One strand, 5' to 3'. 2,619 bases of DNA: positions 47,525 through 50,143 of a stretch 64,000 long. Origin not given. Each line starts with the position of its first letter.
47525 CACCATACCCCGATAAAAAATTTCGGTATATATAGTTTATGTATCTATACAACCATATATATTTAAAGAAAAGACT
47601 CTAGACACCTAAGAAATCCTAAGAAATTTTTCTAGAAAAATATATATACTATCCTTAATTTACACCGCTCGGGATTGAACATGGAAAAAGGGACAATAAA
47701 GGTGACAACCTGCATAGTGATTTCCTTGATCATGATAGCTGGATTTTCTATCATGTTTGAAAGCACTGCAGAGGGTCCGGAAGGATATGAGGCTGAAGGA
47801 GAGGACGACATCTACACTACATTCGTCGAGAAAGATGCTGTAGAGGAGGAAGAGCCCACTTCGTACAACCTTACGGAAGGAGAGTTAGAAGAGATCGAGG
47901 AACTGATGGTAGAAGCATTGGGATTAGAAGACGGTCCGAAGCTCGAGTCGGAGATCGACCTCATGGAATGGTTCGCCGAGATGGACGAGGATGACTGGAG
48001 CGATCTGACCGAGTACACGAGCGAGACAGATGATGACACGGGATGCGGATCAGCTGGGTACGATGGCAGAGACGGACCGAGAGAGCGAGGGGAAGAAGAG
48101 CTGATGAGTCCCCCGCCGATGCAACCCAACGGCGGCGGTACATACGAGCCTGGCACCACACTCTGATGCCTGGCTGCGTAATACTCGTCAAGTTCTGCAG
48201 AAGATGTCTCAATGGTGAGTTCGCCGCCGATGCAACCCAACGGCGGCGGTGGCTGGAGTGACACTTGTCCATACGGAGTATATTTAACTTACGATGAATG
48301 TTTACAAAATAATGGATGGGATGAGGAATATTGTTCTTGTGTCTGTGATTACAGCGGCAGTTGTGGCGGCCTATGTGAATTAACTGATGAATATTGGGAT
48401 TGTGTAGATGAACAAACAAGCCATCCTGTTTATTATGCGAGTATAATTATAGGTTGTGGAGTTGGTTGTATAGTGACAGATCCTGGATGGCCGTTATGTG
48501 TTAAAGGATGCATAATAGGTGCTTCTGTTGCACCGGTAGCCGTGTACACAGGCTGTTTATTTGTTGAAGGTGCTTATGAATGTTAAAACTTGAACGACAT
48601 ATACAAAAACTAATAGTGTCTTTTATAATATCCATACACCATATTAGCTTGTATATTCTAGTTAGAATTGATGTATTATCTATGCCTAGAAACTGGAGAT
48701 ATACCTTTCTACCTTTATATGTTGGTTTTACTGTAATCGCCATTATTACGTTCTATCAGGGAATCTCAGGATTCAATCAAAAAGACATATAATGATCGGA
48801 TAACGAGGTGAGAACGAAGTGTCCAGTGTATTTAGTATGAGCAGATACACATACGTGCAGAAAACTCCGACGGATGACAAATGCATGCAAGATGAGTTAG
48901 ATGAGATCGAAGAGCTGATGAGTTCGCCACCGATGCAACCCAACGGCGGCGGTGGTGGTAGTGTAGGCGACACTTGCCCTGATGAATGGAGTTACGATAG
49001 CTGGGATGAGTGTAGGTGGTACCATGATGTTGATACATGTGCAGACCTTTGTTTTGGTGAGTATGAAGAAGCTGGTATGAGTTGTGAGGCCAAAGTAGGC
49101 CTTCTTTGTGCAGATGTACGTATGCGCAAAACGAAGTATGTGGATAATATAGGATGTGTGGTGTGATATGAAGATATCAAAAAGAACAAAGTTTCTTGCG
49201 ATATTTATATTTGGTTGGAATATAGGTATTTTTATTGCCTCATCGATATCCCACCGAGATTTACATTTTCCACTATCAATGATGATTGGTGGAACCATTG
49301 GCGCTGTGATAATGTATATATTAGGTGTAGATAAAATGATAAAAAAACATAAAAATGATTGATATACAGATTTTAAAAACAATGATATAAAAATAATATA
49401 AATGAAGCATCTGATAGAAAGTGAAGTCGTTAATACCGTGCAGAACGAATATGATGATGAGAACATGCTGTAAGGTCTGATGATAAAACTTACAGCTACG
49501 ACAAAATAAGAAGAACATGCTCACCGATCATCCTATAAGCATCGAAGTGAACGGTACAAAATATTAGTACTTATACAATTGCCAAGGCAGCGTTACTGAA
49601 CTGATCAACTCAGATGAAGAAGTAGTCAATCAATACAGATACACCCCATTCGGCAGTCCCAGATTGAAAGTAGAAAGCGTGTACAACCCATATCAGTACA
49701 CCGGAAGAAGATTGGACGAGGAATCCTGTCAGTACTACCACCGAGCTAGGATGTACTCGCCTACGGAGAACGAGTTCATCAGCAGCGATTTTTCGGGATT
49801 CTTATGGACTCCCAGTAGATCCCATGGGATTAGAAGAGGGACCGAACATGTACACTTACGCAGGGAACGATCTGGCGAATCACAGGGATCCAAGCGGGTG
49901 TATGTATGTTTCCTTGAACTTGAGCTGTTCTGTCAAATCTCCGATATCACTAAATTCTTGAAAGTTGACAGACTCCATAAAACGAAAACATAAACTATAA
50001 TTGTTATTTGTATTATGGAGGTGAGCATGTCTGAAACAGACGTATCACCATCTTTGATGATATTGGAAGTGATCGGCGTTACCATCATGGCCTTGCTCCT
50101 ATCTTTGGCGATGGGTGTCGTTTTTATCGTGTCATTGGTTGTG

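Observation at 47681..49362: Tandem cassette of paralogous cysteine-rich peptide precursors sharing a conserved leader, each translationally coupled to a 2-TM microprotein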

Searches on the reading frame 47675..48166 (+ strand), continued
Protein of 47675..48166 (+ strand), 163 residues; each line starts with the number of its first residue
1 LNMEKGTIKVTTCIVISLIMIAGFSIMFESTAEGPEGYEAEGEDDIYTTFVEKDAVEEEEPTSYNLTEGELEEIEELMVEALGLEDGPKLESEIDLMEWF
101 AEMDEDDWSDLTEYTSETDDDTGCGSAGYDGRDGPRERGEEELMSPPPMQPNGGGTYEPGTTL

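Call 91: search_protein_families(library=pfam, proteins=[L005:656-1591:+, L005:1594-2055:+, L005:2075-2872:+, L005:3418-4149:+, L005:4956-5474:+, L004:915-1595:+, L008:2521-3309:+, L006:2171-2683:+, L004:3732-4034:+], max_evalue=0.05)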
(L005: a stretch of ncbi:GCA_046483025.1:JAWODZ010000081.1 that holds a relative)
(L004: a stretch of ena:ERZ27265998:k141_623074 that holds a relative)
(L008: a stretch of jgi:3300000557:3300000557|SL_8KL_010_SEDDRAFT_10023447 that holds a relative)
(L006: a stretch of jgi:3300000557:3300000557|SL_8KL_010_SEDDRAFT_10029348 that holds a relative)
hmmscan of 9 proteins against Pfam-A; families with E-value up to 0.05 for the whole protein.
L005:656-1591:+ (311 aa): 3 families
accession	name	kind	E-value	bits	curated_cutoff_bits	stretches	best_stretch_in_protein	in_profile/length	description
PF09723.15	Zn_ribbon_8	-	0.0039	17.6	34.4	1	2-28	7-36/41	Zinc ribbon domain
PF24460.1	DUF7575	-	0.0086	15.9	28.5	1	2-14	5-17/28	Domain of unknown function (DUF7575)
PF13240.11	Zn_Ribbon_1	-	0.02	15.1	25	0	3-10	2-9/23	zinc-ribbon domain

L005:1594-2055:+ (153 aa): 3 families
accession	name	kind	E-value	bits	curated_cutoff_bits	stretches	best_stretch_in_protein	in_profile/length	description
PF16083.10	Phage_holin_3_3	-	0.00012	22.6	28.4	0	113-145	29-61/78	LydA holin phage, holin superfamily III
PF23494.1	bPH_10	-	0.0013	18.6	27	0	76-136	20-80/151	YqeB-like bacterial PH domain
PF08570.15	DUF1761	-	0.027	15.2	31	0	37-144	5-103/123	Protein of unknown function (DUF1761)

L005:2075-2872:+ (265 aa): 0 families

L005:3418-4149:+ (243 aa): 1 family
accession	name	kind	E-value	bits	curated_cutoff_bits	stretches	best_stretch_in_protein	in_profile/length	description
PF14528.11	LAGLIDADG_3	-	0.034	14.8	22.5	0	135-179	10-56/82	LAGLIDADG-like domain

L005:4956-5474:+ (172 aa): 0 families

L004:915-1595:+ (226 aa): 9 families
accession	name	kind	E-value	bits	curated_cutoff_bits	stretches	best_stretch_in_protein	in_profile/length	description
PF07719.23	TPR_2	-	1.8e-05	25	27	1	158-190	2-34/34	Tetratricopeptide repeat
PF25058.1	ARM_TT21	-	0.0019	18.6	27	0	162-198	12-48/155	Tetratricopeptide repeat protein 21 ARM repeat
PF13432.12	TPR_16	-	0.0037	18.1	32.7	1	128-183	2-57/65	Tetratricopeptide repeat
PF14853.12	Fis1_TPR_C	-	0.0059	17.2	25.3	1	131-168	9-46/53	Fis1 C-terminal tetratricopeptide repeat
PF13431.12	TPR_17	-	0.0076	16.9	24.4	1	147-177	3-33/34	Tetratricopeptide repeat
PF13428.12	TPR_14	-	0.013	16.6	23.5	0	129-164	7-42/44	Tetratricopeptide repeat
PF13174.12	TPR_6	-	0.019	16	26.3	0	130-155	7-32/33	Tetratricopeptide repeat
PF13181.12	TPR_8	-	0.025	15.1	25.7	1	158-189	2-33/34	Tetratricopeptide repeat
PF25063.1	ARM_TT21_C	-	0.033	14.5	35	1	121-190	94-162/209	Tetratricopeptide repeat protein 21 C-terminal ARM domain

L008:2521-3309:+ (262 aa): 1 family
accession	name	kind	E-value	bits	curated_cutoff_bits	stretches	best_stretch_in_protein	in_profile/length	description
PF07695.17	7TMR-DISM_7TM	-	0.00027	21.4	29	1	13-109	50-146/205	7TM diverse intracellular signalling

L006:2171-2683:+ (170 aa): 0 families

L004:3732-4034:+ (100 aa): 3 families
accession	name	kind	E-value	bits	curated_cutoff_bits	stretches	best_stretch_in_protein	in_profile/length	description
PF01059.23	Oxidored_q5_N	-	0.0047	17.4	22.7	1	8-82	35-109/110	NADH-ubiquinone oxidoreductase chain 4, amino terminus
PF17359.7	DUF5385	-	0.021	14.9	25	1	67-94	4-32/217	Family of unknown function (DUF5385)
PF20134.4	DUF6524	-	0.041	14.1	27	0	40-100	67-129/131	Family of unknown function (DUF6524)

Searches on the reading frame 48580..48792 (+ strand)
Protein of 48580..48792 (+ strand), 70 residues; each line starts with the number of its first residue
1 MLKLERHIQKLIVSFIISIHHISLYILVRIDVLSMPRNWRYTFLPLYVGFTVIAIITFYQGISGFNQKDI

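Call 6: search_protein_families(library=pfam, proteins=[window:48580-48792:+], max_evalue=0.1)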
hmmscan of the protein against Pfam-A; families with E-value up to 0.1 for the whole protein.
window:48580-48792:+ (70 aa): 0 families

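Call 7: search_protein_families(library=ncbifam, proteins=[window:48580-48792:+], max_evalue=0.1)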
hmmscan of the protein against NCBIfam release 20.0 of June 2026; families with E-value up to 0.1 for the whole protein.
window:48580-48792:+ (70 aa): 0 families

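Call 79: list_cluster_members(proteins=[P0001, P0017, P0005, window:48580-48789:+, window:49168-49359:+, window:49156-49359:+, P0009, P0011, P0015])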
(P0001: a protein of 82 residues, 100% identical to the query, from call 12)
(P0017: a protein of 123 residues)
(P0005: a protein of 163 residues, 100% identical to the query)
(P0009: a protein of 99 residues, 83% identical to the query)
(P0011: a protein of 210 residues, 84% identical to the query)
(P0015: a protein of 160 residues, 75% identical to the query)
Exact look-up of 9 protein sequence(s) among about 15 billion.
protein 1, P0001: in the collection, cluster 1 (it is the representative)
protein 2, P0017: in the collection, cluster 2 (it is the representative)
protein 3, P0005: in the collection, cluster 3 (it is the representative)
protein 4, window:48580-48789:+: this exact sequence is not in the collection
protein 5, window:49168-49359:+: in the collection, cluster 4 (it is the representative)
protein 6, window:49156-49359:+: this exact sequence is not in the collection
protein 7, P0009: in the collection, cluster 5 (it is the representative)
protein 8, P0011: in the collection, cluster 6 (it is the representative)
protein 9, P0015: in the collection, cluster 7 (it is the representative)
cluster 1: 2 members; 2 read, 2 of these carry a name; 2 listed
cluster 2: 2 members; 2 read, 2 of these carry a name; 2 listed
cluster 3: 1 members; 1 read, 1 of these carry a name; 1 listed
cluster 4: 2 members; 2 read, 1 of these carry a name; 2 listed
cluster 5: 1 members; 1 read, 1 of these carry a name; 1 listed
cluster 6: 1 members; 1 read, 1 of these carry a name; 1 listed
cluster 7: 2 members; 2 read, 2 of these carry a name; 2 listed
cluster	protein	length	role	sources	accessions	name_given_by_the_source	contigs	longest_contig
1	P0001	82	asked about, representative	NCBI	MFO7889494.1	MAG: hypothetical protein R6V04_04065 [bacterium]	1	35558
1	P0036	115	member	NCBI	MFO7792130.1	MAG: hypothetical protein R6W73_04000 [Candidatus Saliniplasma sp.]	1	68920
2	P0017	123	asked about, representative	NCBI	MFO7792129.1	MAG: hypothetical protein R6W73_03995 [Candidatus Saliniplasma sp.]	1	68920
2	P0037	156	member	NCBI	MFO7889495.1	MAG: hypothetical protein R6V04_04070 [bacterium]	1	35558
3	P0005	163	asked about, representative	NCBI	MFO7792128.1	MAG: hypothetical protein R6W73_03990 [Candidatus Saliniplasma sp.]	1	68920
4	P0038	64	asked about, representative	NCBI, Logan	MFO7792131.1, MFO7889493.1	MAG: hypothetical protein R6V04_04060 [bacterium]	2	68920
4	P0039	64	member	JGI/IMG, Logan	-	-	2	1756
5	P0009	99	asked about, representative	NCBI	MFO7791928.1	MAG: hypothetical protein R6W73_02960 [Candidatus Saliniplasma sp.]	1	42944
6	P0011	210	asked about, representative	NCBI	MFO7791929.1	MAG: hypothetical protein R6W73_02965 [Candidatus Saliniplasma sp.]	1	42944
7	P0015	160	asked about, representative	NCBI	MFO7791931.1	MAG: hypothetical protein R6W73_02975 [Candidatus Saliniplasma sp.]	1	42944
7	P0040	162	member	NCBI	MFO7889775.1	MAG: hypothetical protein R6V04_05475 [bacterium]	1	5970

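Call 92: search_protein_families(library=ncbifam, proteins=[window:48580-48792:+], max_evalue=0.1)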
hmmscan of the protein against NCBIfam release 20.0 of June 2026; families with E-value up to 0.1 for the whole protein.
window:48580-48792:+ (70 aa): 0 families

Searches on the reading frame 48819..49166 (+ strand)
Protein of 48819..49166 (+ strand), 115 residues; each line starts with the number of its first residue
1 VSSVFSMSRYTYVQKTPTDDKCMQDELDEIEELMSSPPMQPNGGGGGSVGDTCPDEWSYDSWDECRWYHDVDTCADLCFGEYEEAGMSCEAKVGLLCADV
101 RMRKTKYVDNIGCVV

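Call 6: search_protein_families(library=pfam, proteins=[window:48819-49166:+], max_evalue=0.1)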
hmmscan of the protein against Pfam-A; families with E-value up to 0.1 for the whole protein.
window:48819-49166:+ (115 aa): 0 families

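Call 7: search_protein_families(library=ncbifam, proteins=[window:48819-49166:+], max_evalue=0.1)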
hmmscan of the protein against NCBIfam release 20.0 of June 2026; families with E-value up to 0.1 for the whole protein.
window:48819-49166:+ (115 aa): 0 families

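Call 10: find_encoding_contigs(protein=window:48819-49166:+, flank=10000, max_places=10)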
Protein window:48819-49166:+ (115 aa): no gene with exactly this product is on record in the collection.

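Call 12: find_homologous_proteins(query=window:48819-49166:+, max_evalue=10)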
Query window:48819-49166:+ (115 aa): 4 proteins with E <= 10 among 4 candidates.
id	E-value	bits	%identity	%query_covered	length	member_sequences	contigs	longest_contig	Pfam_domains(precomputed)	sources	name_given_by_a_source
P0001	4.6e-52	193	100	71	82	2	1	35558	-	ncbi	ncbi:MAG: hypothetical protein R6V04_04065 [bacterium]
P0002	7.6e-25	105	73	57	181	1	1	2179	-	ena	-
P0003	1.6e-19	88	61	57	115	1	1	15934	-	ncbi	ncbi:MAG: hypothetical protein ACOC53_05160, partial [Candidatus Saliniplasma sp.]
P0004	3.8e-2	32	48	50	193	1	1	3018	-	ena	-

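Call 14: find_encoding_contigs(protein=P0003, flank=10000)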
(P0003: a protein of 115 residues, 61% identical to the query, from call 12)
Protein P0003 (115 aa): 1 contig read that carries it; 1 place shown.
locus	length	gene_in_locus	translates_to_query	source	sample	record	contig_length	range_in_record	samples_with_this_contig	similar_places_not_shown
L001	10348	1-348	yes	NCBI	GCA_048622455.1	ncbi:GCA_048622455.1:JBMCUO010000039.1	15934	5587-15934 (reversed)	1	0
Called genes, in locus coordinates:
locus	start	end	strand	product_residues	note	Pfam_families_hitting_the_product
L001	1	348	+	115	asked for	?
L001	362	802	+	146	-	-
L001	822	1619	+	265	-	-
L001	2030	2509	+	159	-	PF13360:PQQ_2 (weak), PF13570:Beta-prop_ACSF4 (weak)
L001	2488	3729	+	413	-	PF13360:PQQ_2, PF13570:Beta-prop_ACSF4, PF25292:Beta-prop_CGLA (faint), PF08450:SGL (faint), PF13360:PQQ_2, PF13570:Beta-prop_ACSF4 (weak), PF00041:fn3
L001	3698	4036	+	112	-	-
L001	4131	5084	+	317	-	-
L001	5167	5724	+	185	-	PF02627:CMD (weak)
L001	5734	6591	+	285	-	-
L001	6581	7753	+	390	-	PF00248:Aldo_ket_red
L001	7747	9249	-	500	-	PF00149:Metallophos, PF12850:Metallophos_2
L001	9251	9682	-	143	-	PF00571:CBS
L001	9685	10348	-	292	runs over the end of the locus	PF03477:ATP-cone (weak), PF13238:AAA_18 (weak)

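Call 15: find_encoding_contigs(protein=P0002, flank=10000)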
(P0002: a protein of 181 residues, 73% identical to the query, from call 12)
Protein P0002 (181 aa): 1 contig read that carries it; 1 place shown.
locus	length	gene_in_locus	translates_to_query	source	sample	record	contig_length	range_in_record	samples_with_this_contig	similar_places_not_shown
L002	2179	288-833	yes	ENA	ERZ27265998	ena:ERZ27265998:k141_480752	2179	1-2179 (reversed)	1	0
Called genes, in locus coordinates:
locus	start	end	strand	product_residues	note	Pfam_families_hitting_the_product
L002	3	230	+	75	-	?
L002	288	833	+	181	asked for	-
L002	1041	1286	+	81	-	-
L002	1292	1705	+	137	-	-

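Call 16: find_encoding_contigs(protein=P0004, flank=10000)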
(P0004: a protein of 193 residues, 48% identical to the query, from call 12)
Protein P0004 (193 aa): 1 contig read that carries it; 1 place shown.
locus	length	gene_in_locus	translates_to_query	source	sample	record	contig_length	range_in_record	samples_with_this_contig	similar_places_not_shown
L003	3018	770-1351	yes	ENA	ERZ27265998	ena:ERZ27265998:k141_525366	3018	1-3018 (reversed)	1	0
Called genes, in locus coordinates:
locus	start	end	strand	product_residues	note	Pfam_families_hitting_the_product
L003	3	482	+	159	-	?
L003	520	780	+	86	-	-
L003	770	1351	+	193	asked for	-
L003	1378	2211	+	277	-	-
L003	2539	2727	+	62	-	-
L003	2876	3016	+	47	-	?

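Call 17: find_encoding_contigs(protein=P0001, flank=10000)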
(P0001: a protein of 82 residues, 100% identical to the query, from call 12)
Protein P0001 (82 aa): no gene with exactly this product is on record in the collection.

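Call 56: search_protein_families(library=ncbifam, proteins=[P0003, P0002], max_evalue=1)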
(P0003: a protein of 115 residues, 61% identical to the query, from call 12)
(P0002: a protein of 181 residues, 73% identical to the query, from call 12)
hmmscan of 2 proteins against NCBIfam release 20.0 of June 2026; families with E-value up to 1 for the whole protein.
P0003 (115 aa): 0 families

P0002 (181 aa): 0 families

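Call 91: search_protein_families(library=pfam, proteins=[L003:1378-2211:+], max_evalue=0.05)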
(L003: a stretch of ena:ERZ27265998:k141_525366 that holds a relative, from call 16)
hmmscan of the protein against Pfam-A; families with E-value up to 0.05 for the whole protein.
L003:1378-2211:+ (277 aa): 6 families
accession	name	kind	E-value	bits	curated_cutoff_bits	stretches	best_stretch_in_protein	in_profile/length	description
PF10300.15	Iml2-TPR_39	-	4.3e-05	22.8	22.2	1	116-176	242-301/467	Iml2/Tetratricopeptide repeat protein 39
PF20237.3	DUF6594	-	0.00055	20.3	30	1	117-269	72-216/238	Family of unknown function (DUF6594)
PF13181.12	TPR_8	-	0.012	16.2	25.7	0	107-130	4-27/34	Tetratricopeptide repeat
PF07719.23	TPR_2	-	0.017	15.7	27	0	107-134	4-31/34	Tetratricopeptide repeat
PF13174.12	TPR_6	-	0.022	15.8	26.3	0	111-137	7-33/33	Tetratricopeptide repeat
PF25062.1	ARM_TT21_N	-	0.023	14.9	40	0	78-165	110-195/222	Tetratricopeptide repeat protein 21 N-terminal ARM repeat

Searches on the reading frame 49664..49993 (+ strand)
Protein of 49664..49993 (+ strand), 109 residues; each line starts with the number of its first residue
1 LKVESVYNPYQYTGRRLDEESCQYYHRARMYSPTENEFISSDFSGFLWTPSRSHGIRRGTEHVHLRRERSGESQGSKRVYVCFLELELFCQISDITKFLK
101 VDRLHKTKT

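Call 6: search_protein_families(library=pfam, proteins=[window:49664-49993:+], max_evalue=0.1)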
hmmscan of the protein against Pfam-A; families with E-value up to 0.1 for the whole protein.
window:49664-49993:+ (109 aa): 0 families

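Call 7: search_protein_families(library=ncbifam, proteins=[window:49664-49993:+], max_evalue=0.1)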
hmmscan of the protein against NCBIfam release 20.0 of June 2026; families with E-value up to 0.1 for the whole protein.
window:49664-49993:+ (109 aa): 3 families
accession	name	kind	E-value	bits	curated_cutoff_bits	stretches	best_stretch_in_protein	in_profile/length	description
TIGR03696.1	Rhs_assc_core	domain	3.2e-08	34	32.5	1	5-44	12-51/76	RHS repeat-associated core domain-containing protein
NF041261.1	RHS_core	equivalog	0.0012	16.7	2000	1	5-45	1198-1238/1261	RHS element core protein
NF000503.1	fusF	exception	0.076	13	435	1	66-104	171-212/214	fusidic acid resistance EF-G-binding protein FusF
